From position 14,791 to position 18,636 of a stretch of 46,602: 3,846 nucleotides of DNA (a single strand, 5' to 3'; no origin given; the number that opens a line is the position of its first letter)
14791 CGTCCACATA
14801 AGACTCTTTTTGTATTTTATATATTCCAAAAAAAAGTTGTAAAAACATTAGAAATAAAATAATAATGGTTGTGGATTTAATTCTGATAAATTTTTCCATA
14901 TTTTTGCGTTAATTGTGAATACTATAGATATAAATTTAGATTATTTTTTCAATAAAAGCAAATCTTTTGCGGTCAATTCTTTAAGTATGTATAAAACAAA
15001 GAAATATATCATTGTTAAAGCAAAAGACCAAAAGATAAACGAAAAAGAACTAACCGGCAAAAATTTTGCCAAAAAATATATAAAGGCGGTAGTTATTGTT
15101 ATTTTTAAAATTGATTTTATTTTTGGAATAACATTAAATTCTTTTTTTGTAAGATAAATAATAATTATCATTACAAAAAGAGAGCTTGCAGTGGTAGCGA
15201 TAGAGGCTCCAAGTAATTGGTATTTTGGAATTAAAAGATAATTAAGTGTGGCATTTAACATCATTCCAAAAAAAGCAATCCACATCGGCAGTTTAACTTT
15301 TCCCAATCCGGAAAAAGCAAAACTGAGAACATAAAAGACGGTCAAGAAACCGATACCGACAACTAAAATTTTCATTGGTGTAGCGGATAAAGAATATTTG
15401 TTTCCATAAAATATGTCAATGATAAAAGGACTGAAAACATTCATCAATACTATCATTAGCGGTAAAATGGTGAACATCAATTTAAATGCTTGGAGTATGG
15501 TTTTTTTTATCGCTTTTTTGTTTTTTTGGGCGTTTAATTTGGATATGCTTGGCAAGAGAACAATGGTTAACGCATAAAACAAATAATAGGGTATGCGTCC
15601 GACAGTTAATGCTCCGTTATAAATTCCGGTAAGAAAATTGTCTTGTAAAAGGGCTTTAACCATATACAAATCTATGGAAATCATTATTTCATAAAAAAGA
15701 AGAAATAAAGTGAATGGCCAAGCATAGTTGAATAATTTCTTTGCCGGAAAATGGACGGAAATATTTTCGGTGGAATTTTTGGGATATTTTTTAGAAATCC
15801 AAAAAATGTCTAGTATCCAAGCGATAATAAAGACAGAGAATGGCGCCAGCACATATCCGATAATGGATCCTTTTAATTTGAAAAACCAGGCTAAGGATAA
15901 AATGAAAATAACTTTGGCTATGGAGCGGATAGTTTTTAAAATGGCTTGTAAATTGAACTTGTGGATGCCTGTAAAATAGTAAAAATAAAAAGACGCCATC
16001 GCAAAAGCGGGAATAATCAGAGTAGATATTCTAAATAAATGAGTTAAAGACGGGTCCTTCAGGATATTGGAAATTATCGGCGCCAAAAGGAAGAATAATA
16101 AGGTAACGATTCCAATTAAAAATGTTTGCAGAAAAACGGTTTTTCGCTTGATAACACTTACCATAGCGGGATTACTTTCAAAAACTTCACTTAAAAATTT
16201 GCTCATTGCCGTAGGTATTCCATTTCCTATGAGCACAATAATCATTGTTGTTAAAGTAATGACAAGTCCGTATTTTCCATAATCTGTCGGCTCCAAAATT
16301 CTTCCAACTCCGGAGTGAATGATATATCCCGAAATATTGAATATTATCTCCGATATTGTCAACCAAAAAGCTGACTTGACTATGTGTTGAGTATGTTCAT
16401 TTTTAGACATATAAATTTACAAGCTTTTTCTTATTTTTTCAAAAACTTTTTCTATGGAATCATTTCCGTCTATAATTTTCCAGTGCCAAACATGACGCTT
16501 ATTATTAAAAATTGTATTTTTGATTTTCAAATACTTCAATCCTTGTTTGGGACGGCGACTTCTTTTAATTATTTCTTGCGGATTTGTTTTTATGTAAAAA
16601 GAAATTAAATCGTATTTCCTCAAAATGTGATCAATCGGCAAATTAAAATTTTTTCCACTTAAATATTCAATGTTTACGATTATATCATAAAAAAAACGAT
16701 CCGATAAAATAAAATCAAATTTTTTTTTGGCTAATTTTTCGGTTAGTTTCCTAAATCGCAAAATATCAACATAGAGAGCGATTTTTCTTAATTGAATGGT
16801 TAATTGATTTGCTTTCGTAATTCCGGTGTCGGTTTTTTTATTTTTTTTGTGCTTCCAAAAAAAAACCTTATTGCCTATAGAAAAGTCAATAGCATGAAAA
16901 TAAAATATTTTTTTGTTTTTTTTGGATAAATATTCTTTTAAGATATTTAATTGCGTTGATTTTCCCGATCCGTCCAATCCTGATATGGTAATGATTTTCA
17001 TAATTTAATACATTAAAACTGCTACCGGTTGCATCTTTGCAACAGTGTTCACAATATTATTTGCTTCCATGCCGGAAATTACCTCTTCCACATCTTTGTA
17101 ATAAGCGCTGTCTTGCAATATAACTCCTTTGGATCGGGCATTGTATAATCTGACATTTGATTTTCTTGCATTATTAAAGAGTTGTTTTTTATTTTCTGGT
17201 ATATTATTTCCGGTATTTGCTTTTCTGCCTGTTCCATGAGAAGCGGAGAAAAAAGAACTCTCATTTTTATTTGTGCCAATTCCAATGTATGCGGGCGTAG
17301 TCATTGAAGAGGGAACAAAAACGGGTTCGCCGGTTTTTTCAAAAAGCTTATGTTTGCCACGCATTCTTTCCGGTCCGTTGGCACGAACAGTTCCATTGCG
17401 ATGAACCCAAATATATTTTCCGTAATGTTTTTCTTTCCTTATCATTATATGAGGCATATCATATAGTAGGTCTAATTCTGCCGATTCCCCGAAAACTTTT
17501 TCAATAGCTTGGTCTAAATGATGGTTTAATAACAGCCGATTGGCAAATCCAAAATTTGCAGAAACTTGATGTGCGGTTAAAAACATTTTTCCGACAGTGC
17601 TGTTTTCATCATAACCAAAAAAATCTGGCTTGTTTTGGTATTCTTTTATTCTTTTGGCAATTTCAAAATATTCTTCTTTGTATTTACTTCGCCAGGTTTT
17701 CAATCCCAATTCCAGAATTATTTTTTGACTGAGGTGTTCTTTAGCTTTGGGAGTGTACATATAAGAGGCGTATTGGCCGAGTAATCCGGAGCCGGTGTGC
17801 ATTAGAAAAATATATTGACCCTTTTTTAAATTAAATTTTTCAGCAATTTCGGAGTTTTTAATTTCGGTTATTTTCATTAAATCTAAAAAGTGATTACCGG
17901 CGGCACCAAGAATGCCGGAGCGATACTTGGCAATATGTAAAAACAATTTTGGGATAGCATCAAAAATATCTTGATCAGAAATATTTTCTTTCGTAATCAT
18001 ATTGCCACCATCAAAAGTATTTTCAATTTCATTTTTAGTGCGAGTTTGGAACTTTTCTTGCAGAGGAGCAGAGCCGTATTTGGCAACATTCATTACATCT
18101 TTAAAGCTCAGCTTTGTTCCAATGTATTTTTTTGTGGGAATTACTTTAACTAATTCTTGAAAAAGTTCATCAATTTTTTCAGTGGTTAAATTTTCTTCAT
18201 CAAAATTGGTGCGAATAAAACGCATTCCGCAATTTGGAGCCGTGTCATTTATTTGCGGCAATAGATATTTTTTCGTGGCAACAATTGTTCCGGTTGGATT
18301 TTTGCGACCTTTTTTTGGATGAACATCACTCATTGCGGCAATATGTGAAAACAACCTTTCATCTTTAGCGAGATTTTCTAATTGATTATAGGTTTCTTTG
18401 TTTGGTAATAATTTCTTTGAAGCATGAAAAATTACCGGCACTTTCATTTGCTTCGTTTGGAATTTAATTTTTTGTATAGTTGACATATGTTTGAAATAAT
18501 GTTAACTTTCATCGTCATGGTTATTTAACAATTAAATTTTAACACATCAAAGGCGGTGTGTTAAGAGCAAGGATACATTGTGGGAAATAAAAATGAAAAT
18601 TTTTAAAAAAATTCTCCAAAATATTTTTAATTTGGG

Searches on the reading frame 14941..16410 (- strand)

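Call 9: search_protein_families(library=pfam, proteins=[window:14941-16410:-])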
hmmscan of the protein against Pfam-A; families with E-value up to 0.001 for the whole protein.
window:14941-16410:- (489 aa): 4 families
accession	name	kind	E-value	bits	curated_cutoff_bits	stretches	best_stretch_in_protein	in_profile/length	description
PF01943.22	Polysacc_synt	-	1.4e-27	97.2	28.2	1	10-292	1-273/274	Polysaccharide biosynthesis protein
PF13440.11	Polysacc_synt_3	-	5.8e-16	59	23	1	36-340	3-289/293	Polysaccharide biosynthesis protein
PF03023.19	MurJ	-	1.8e-12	47.1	27.4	1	86-444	54-425/451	Lipid II flippase MurJ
PF01554.23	MatE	-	1e-11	45.3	24.9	1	247-392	16-161/161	MatE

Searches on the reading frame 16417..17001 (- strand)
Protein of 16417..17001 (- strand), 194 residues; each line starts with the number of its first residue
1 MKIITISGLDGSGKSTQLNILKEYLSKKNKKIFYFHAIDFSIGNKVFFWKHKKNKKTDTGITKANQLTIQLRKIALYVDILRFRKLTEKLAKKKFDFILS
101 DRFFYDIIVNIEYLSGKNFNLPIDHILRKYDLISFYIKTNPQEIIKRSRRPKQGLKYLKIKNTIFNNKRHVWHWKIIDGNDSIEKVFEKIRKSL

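Call 9: search_protein_families(library=pfam, proteins=[window:16417-17001:-])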
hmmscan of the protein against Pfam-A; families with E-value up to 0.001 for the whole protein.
window:16417-17001:- (194 aa): 2 families
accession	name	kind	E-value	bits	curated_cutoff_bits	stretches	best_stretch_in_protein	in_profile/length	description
PF02223.23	Thymidylate_kin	-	2.5e-07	31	27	1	6-190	1-185/185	Thymidylate kinase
PF08433.16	KTI12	-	0.00045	20.3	22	1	1-62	1-61/271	Chromatin associated protein KTI12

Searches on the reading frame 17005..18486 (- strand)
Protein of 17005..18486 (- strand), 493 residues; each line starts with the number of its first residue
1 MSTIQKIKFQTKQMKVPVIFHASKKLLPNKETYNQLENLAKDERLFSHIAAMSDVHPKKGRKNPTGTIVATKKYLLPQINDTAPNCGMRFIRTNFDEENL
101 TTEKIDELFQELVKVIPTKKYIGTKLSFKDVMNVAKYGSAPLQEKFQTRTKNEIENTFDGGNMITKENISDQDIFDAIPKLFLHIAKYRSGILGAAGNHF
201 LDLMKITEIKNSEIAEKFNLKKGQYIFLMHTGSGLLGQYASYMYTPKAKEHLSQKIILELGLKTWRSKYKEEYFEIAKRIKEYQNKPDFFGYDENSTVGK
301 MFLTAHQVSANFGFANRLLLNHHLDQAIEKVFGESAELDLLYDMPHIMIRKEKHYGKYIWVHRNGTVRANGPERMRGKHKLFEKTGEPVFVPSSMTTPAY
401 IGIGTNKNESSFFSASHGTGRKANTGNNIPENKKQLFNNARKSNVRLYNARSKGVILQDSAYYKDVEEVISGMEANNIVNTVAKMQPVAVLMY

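Call 9: search_protein_families(library=pfam, proteins=[window:17005-18486:-])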
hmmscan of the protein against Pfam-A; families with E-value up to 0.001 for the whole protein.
window:17005-18486:- (493 aa): 1 family
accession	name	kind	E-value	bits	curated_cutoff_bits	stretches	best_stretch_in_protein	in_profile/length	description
PF01139.22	RtcB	-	6.1e-69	233.7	27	1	35-491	1-424/426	tRNA-splicing ligase RtcB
